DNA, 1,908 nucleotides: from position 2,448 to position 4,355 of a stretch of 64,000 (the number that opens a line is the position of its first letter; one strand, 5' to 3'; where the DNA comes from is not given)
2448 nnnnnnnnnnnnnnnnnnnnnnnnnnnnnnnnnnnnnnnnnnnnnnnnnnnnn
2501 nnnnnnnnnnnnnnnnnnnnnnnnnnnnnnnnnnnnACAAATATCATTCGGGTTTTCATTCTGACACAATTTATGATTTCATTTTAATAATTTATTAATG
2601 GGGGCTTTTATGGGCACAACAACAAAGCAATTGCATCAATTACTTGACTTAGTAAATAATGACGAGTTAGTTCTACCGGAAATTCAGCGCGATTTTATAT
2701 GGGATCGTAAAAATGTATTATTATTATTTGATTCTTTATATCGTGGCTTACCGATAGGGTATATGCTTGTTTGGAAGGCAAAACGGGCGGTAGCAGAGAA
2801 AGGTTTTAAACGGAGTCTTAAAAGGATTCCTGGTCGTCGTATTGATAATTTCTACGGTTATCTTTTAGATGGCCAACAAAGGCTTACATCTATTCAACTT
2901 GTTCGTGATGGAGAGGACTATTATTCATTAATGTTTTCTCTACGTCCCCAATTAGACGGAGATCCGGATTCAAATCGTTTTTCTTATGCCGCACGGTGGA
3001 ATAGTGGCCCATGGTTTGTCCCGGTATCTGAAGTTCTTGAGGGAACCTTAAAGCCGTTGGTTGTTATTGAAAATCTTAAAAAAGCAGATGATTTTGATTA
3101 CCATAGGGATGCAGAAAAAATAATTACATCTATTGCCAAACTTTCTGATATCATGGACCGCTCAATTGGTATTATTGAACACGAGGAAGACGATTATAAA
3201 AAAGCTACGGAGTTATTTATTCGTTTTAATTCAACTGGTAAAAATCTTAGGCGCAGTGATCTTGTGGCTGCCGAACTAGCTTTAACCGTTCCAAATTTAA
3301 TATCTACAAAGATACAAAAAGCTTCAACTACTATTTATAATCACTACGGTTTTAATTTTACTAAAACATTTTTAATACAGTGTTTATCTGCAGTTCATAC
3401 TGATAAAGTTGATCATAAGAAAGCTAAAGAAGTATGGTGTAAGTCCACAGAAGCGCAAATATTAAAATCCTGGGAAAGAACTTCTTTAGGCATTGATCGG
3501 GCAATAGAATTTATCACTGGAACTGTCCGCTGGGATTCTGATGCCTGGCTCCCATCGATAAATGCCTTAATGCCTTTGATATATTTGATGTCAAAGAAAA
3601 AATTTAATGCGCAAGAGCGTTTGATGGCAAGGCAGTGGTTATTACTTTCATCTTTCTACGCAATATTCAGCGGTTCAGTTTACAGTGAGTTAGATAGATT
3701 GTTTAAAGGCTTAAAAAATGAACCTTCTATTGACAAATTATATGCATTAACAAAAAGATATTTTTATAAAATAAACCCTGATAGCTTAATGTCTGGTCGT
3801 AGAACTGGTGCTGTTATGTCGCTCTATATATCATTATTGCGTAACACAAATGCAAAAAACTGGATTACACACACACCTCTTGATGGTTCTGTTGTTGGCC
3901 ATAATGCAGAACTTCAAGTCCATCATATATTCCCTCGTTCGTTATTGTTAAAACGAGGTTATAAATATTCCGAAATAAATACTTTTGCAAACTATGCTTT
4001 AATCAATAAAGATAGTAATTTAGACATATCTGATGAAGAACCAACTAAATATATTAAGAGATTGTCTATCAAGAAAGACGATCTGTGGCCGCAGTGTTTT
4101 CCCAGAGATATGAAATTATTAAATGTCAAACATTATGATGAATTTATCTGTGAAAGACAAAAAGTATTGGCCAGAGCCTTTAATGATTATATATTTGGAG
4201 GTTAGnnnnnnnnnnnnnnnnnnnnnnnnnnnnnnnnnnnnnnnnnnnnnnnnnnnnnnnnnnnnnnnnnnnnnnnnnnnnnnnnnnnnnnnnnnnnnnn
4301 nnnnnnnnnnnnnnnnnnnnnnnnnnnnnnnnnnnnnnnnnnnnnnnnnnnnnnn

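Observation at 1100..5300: AT-rich sub-island with Abi_C-like, GmrSD-like and a translationally coupled SIR2_2 gene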

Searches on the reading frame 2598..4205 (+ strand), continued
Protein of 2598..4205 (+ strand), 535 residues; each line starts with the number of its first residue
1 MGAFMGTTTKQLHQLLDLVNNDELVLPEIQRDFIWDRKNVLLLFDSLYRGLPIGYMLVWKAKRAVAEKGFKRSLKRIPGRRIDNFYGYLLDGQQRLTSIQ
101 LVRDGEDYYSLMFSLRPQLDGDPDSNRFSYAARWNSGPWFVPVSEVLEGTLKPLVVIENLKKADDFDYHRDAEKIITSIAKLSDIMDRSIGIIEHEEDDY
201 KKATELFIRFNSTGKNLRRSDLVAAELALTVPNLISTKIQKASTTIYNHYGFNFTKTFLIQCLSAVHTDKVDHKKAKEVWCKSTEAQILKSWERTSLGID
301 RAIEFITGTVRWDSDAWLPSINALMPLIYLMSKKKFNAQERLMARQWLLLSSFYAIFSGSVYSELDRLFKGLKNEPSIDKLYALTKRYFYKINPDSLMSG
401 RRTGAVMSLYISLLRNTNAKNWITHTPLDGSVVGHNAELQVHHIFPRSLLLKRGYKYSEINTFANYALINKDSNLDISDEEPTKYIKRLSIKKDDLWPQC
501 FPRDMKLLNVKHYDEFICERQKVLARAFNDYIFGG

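Call 95: predict_structure(alignment_id=A2)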
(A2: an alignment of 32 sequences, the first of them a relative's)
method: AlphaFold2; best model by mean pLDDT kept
length: 531 residues; sequences in the alignment: 32
mean_pLDDT: 84.1   pTM: 0.67
mean pLDDT of the five models: 84.1, 82.3, 81.2, 81.1, 80.9
residues with pLDDT >= 90: 210; 70-90: 258; 50-70: 48; < 50: 15
segments of 3 or more residues with pLDDT < 50: 63-70, 428-432
pLDDT, mean of each block of 10 residues (from residue 1): 87 83 58 85 85 78 48 60 78 88 89 83 88 90 90 88 89 92 89 73 62 69 79 84 84 91 87 82 95 95 84 81 97 95 92 84 93 96 91 72 88 88 62 70 94 88 84 89 91 91 94 95 91 55
secondary structure, 60 per line:
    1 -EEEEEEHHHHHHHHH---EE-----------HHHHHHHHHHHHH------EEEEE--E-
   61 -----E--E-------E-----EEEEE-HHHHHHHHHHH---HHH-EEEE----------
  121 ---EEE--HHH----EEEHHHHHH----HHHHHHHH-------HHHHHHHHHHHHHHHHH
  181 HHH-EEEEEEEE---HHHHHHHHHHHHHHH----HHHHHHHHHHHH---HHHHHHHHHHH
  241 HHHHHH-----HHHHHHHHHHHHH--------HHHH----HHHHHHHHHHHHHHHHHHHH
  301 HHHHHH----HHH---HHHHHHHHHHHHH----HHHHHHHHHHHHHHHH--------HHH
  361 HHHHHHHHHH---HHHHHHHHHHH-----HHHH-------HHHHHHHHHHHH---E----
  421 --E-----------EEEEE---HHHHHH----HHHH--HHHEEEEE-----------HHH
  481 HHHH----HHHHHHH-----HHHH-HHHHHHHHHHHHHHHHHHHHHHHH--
elements in order: E2-7 H8-16 H33-45 E52-56 E83-87 H89-99 E107-110 E124-126 E136-138 H139-144 H149-156 H164-183 E185-192 H196-210 H215-226 H230-246 H252-264 H273-276 H281-306 H317-329 H334-349 H358-370 H374-384 H390-393 H401-412 E435-439 H443-448 H453-456 E462-466 H478-484 H489-495 H501-504 H506-529

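Call 97: fold_search(model_id=the predicted structure, library=pdb)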
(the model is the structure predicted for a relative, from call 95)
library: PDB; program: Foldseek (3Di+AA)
matches with E <= 10: 86; with E <= 0.001: 4
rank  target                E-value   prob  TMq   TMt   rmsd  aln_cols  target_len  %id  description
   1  7p9k_A                1.8e-15  1.00  0.45  0.42  14.9       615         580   17  BrxU, GmrSD-family Type IV restriction enzyme (released 2021-12-08)
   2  7p9m_B                4.4e-14  1.00  0.44  0.42  15.2       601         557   18  BrxU, GmrSD-family Type IV restriction enzyme (released 2021-12-08)
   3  7p9m_A                6.5e-14  1.00  0.43  0.41  16.9       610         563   18  BrxU, GmrSD-family Type IV restriction enzyme (released 2021-12-08)
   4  9jfl_A                1.0e-05  1.00  0.32  0.30  16.0       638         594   14  Molecular basis of the phosphorothioation-sensing antiphage defence system DndBCDE-DndI (released 2024-12-11)
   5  7dri_B                7.9e-02  0.94  0.30  0.34  11.5       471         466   11  Structure of SspE_CTD_41658 (released 2022-06-29)
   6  7dri_D                1.4e-01  0.90  0.30  0.34  11.4       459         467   11  Structure of SspE_CTD_41658 (released 2022-06-29)
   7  7dri_A                1.7e-01  0.72  0.26  0.29  13.1       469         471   12  Structure of SspE_CTD_41658 (released 2022-06-29)
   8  7bnr_B                3.1e-01  0.60  0.14  0.34  16.9       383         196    9  Crystal structure of a ParB Q52A mutant from Myxococcus xanthus bound to CTPyS (released 2021-09-08)
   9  8hnt_A                3.2e-01  0.15  0.15  0.09  30.1       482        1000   11  Crystal structure of anti-CRISPR protein AcrIIC4 bound to HpaCas9-sgRNA surveillance complex (released 2023-07-19)
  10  6jdq_A                3.8e-01  0.16  0.15  0.08  27.1       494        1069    8  Crystal structure of Nme1Cas9 in complex with sgRNA (released 2019-11-06)
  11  5k5d_B                4.2e-01  0.54  0.18  0.34  13.9       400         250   10  Structure of the C2221 form of Pnob8-like ParB-N domain (released 2016-06-15)
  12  6jdv_A                4.4e-01  0.14  0.16  0.09  22.4       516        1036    8  Crystal structure of Nme1Cas9 in complex with sgRNA and target DNA (ATATGATT PAM) in catalytic state (released 2019-11-06)
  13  7bnr_A                5.2e-01  0.51  0.15  0.36  16.5       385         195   10  Crystal structure of a ParB Q52A mutant from Myxococcus xanthus bound to CTPyS (released 2021-09-08)
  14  7bnk_A                6.2e-01  0.51  0.15  0.37  16.5       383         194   10  Crystal structure of ParB from Myxococcus xanthus bound to CDP and Monothiophosphate (released 2021-09-08)
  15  9j1z_A                7.1e-01  0.75  0.13  0.39   5.5       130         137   14  Crystal structure of Nme1Cas9 HNH domain bound to anti-CRISPR AcrIIC1Nme1ST (released 2026-03-04)
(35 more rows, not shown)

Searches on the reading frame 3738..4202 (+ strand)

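Call 77: search_protein_families(library=pfam, proteins=[window:3738-4202:+], max_evalue=1)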
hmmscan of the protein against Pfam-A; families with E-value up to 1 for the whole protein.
window:3738-4202:+ (155 aa): 2 families
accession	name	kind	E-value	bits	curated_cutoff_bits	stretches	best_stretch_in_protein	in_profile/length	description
PF07510.16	GmrSD_C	-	0.0011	19.3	23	1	49-146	50-137/138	GmrSD restriction endonucleases, C-terminal domain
PF13391.12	HNH_2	-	0.094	13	21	1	56-82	7-43/66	HNH endonuclease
